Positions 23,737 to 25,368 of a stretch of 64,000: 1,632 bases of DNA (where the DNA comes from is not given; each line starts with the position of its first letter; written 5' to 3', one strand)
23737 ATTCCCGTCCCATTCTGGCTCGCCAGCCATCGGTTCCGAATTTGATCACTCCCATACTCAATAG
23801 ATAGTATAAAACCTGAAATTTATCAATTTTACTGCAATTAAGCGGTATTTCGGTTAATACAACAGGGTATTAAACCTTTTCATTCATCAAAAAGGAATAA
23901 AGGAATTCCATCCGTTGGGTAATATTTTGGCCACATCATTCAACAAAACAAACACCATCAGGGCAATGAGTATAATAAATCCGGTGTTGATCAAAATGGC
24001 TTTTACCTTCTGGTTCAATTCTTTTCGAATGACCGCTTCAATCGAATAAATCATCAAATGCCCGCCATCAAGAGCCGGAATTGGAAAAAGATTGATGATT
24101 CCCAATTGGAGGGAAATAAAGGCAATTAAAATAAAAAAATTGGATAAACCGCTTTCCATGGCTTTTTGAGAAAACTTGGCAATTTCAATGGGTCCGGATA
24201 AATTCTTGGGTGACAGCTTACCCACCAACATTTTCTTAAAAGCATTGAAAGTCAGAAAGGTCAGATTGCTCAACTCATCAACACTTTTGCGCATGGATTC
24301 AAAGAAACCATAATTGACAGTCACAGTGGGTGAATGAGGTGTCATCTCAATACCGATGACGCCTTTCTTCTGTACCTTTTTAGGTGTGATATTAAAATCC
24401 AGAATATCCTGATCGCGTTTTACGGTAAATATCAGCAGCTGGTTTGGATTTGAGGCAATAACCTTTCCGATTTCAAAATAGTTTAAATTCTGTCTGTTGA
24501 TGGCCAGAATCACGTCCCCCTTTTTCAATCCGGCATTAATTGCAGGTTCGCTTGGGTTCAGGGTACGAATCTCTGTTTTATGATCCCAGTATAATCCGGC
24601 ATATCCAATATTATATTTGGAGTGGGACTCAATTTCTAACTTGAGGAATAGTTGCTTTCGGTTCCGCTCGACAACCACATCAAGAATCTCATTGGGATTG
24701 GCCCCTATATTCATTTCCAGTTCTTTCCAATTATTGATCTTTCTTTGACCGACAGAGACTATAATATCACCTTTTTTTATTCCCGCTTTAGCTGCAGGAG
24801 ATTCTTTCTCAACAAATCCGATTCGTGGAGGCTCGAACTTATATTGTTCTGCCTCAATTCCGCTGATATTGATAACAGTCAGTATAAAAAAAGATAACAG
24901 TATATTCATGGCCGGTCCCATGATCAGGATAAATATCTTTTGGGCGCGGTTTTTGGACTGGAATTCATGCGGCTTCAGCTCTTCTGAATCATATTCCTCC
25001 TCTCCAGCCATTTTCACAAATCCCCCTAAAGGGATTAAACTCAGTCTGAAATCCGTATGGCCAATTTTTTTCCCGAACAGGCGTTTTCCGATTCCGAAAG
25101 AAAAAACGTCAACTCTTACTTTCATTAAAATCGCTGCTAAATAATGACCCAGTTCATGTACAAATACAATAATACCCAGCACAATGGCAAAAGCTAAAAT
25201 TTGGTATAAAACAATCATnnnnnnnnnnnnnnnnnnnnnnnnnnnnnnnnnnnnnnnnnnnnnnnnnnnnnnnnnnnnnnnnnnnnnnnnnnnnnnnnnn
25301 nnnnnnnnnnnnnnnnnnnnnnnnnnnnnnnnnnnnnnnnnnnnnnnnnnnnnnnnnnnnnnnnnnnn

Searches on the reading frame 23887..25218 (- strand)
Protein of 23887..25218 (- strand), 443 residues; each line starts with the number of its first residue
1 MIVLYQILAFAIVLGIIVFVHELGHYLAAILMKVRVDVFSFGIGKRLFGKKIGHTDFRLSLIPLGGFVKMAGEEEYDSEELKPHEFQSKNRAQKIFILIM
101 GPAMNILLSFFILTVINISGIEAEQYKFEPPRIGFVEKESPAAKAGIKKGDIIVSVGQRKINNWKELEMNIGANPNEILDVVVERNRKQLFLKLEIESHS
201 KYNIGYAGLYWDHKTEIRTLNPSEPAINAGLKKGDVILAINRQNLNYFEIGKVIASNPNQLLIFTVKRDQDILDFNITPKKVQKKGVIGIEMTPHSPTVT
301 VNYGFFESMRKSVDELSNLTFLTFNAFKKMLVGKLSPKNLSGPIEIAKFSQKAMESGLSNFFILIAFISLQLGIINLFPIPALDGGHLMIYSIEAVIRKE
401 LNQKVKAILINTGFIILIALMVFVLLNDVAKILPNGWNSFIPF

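Call 51: search_protein_families(library=pfam, max_evalue=0.00001, proteins=[window:23887-25218:-])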
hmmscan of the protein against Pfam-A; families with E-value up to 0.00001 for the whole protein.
window:23887-25218:- (443 aa): 4 families
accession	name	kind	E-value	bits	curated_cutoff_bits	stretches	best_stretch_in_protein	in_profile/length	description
PF02163.28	Peptidase_M50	-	9.3e-66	221.8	27.2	1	9-420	1-221/221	Peptidase family M50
PF13180.12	PDZ_2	-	4.5e-17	62.5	27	1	136-194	19-78/80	PDZ domain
PF00595.29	PDZ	-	1.3e-14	54.8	23.2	1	128-169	24-65/81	PDZ domain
PF17820.7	PDZ_6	-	2.3e-14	53.3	27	1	136-183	5-52/54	PDZ domain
